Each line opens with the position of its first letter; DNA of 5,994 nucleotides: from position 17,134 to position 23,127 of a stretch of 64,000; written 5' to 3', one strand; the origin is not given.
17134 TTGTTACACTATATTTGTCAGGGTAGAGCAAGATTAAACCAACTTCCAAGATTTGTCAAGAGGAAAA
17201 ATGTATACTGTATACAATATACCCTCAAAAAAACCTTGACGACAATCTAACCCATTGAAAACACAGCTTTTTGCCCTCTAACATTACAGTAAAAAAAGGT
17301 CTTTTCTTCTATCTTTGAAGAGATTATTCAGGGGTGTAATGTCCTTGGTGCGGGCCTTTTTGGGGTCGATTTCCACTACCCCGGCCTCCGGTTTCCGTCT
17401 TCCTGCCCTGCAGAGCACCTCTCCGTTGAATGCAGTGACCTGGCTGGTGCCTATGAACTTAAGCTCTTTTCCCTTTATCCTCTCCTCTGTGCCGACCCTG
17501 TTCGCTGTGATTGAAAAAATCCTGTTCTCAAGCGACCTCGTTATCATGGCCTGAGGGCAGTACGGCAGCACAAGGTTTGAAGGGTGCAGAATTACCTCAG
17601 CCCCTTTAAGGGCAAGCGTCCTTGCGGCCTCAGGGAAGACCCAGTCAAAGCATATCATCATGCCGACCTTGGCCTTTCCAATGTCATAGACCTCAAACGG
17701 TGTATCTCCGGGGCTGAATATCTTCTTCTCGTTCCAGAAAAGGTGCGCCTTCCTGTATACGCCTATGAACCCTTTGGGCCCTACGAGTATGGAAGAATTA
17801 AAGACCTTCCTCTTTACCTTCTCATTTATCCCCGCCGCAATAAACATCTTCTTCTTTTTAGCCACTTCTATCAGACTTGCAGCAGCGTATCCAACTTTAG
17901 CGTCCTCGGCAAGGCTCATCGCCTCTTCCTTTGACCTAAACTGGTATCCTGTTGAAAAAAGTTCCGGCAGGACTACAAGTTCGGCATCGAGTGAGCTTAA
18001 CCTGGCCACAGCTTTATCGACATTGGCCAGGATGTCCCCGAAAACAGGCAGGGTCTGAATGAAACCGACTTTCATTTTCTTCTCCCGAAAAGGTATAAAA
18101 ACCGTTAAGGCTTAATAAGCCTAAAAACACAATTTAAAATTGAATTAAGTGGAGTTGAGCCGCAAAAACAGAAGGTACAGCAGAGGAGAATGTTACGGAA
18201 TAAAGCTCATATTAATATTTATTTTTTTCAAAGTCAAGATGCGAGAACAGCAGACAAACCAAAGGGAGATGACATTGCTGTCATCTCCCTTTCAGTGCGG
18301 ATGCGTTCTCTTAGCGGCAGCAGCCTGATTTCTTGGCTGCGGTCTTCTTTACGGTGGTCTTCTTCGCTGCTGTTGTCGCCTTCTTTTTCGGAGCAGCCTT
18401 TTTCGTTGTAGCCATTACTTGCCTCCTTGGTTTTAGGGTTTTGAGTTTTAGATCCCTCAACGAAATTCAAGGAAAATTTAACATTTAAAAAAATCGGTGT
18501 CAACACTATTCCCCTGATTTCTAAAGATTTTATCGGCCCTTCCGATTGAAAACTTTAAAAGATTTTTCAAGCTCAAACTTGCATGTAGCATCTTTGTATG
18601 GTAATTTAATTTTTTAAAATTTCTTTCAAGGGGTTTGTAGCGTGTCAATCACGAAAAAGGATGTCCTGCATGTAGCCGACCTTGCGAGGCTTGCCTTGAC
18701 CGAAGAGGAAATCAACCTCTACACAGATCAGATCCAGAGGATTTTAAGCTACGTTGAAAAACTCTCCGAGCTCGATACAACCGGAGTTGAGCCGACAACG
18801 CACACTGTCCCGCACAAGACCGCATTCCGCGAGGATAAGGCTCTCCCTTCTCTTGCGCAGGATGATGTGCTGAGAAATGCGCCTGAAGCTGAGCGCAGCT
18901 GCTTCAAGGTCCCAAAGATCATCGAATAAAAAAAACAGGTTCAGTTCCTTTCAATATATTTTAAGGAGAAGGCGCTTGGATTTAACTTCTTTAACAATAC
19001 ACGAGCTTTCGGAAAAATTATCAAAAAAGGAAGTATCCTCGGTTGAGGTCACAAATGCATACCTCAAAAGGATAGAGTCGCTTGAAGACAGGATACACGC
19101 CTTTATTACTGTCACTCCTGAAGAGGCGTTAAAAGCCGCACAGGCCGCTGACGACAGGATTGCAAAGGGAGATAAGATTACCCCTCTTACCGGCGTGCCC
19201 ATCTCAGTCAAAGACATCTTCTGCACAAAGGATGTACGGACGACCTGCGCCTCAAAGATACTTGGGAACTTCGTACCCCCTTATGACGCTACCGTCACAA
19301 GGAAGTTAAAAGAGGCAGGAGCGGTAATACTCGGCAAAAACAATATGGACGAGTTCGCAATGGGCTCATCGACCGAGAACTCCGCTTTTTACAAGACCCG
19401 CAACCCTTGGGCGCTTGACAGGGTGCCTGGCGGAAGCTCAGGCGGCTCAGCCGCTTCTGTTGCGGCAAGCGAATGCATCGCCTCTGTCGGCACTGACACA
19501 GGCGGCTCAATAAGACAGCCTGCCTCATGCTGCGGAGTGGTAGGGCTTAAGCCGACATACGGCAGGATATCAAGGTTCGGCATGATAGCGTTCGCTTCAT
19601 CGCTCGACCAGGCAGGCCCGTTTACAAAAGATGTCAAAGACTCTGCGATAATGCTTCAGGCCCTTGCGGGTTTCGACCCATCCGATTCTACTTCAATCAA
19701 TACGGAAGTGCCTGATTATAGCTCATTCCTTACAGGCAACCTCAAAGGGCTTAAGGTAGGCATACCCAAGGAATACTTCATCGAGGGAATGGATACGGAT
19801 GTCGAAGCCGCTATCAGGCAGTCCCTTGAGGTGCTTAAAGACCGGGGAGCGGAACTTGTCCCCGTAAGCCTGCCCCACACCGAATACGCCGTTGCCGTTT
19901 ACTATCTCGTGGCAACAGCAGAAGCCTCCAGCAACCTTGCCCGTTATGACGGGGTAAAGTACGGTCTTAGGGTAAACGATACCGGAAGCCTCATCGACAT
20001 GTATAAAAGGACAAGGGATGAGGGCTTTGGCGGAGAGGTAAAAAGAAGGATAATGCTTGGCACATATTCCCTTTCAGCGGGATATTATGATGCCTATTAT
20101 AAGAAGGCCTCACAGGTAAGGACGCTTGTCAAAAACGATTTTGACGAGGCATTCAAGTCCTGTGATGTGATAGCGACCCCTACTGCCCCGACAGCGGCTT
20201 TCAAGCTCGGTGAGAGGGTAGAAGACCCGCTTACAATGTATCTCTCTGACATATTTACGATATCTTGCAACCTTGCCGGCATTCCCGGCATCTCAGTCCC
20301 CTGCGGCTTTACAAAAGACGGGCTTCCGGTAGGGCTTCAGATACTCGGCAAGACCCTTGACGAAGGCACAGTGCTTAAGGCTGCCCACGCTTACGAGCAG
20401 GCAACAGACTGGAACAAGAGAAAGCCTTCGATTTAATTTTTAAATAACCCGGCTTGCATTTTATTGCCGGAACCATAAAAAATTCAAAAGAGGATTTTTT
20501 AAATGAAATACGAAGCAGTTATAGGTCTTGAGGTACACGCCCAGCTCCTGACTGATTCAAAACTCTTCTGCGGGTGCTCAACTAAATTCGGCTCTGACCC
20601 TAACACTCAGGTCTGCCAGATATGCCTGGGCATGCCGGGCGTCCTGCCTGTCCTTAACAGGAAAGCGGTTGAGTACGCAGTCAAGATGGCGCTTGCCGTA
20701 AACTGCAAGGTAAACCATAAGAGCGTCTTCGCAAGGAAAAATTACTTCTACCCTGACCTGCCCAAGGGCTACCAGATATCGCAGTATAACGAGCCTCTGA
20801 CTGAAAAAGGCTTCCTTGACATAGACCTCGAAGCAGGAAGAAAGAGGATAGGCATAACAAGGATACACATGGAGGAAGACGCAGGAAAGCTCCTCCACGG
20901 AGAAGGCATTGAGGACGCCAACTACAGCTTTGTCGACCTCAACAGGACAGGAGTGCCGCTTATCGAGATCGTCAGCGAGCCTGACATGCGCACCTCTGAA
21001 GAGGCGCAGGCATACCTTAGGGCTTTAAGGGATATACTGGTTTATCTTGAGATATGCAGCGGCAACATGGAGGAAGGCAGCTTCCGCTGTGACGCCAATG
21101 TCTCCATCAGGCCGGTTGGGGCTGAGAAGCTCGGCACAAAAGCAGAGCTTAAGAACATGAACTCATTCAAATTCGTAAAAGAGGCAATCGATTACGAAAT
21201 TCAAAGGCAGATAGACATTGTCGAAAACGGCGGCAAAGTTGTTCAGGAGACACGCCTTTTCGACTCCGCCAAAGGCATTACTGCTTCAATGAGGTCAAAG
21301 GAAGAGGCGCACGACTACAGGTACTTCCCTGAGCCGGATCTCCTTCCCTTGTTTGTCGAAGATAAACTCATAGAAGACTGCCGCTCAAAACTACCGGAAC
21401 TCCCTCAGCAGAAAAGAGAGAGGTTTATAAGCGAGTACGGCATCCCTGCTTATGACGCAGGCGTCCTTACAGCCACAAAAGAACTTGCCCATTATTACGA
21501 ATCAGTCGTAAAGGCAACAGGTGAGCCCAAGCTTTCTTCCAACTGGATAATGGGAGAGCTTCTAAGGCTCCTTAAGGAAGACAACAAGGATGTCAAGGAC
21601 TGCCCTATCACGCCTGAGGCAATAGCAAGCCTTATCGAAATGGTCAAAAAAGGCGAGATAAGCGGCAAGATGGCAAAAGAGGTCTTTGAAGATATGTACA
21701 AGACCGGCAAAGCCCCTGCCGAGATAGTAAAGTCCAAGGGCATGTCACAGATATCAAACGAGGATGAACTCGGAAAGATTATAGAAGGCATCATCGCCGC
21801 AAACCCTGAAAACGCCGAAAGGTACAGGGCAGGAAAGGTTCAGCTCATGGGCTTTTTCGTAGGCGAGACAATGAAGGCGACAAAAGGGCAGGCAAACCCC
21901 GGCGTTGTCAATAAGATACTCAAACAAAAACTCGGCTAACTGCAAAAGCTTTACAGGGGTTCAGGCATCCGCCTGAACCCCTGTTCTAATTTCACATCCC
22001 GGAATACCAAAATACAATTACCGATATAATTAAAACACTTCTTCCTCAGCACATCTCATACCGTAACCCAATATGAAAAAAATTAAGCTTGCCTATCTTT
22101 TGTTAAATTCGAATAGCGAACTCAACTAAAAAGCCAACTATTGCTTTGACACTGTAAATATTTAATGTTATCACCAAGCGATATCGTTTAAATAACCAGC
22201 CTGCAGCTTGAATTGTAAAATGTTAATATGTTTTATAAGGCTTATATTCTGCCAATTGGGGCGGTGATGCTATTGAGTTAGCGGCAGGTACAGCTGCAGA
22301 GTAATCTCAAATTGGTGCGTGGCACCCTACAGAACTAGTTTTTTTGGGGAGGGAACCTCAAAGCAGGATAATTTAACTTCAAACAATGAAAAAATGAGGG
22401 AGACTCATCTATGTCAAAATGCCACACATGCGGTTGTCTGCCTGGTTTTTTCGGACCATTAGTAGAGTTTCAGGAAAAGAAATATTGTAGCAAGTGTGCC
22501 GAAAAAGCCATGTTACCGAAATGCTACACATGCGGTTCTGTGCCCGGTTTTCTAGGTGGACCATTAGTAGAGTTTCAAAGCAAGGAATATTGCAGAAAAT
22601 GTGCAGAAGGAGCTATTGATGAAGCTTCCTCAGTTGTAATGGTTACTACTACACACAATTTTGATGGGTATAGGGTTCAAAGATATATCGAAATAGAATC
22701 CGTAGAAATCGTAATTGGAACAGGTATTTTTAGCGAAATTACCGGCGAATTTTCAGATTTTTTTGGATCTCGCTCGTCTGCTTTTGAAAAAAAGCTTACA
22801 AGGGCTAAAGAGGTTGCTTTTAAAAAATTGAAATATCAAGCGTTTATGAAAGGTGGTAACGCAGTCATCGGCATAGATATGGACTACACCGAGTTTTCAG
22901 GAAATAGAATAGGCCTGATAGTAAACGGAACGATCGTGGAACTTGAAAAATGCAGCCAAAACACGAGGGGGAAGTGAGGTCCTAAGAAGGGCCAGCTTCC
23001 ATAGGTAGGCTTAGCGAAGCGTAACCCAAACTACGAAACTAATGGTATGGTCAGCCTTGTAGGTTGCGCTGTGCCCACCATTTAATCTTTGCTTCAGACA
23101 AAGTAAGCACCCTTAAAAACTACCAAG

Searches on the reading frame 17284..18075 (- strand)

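Call 4: search_protein_families(library=pfam, proteins=[window:17284-18075:-], max_evalue=0.01)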
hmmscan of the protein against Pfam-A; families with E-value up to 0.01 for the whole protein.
window:17284-18075:- (263 aa): 1 family
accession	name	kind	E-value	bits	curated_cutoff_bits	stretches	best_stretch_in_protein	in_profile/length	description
PF00795.27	CN_hydrolase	-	3.2e-43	148.4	23.2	1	15-242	17-252/256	Carbon-nitrogen hydrolase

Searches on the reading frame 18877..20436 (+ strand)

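Call 30: search_protein_families(library=pfam, proteins=[window:18877-20436:+], max_evalue=0.0001)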
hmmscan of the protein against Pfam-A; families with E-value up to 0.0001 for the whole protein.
window:18877-20436:+ (519 aa): 1 family
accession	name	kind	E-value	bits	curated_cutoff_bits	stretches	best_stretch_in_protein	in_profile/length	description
PF01425.27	Amidase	-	3.1e-166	554.3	27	1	57-500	1-445/445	Amidase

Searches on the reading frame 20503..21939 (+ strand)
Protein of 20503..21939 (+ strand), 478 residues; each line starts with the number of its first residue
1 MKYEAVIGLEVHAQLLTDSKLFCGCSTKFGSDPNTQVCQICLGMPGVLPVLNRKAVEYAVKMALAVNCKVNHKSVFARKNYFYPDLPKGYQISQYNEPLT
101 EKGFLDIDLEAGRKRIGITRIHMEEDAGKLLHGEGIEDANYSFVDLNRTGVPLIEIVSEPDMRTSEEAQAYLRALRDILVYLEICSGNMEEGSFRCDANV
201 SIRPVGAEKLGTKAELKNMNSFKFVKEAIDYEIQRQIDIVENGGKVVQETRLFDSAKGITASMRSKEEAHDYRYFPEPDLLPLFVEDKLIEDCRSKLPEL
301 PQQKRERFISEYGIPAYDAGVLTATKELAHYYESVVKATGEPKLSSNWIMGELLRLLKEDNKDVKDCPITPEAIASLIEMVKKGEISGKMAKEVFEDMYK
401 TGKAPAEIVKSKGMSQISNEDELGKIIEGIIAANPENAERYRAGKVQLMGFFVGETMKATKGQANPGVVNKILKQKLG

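Call 30: search_protein_families(library=pfam, proteins=[window:20503-21939:+], max_evalue=0.0001)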
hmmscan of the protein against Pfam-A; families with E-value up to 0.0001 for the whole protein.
window:20503-21939:+ (478 aa): 2 families
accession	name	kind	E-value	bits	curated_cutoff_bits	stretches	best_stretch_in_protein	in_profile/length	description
PF02934.20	GatB_N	-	5.9e-127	423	23.4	1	6-291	2-277/277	GatB/GatE catalytic domain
PF02637.23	GatB_Yqey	-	1.7e-54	184.2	27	1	331-477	2-148/148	GatB domain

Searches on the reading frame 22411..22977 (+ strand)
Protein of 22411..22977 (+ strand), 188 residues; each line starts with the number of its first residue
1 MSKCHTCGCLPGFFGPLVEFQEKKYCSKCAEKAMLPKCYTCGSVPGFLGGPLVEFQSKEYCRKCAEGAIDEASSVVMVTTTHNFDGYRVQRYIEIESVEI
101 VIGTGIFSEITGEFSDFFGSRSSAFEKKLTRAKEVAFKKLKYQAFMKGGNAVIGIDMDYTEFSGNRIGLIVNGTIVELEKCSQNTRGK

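Call 30: search_protein_families(library=pfam, proteins=[window:22411-22977:+], max_evalue=0.0001)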
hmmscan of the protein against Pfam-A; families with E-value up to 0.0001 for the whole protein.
window:22411-22977:+ (188 aa): 1 family
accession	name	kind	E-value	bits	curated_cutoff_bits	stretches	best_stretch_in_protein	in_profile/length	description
PF01906.23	YbjQ_1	-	9.2e-21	74.8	23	1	76-177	1-102/103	Putative heavy-metal-binding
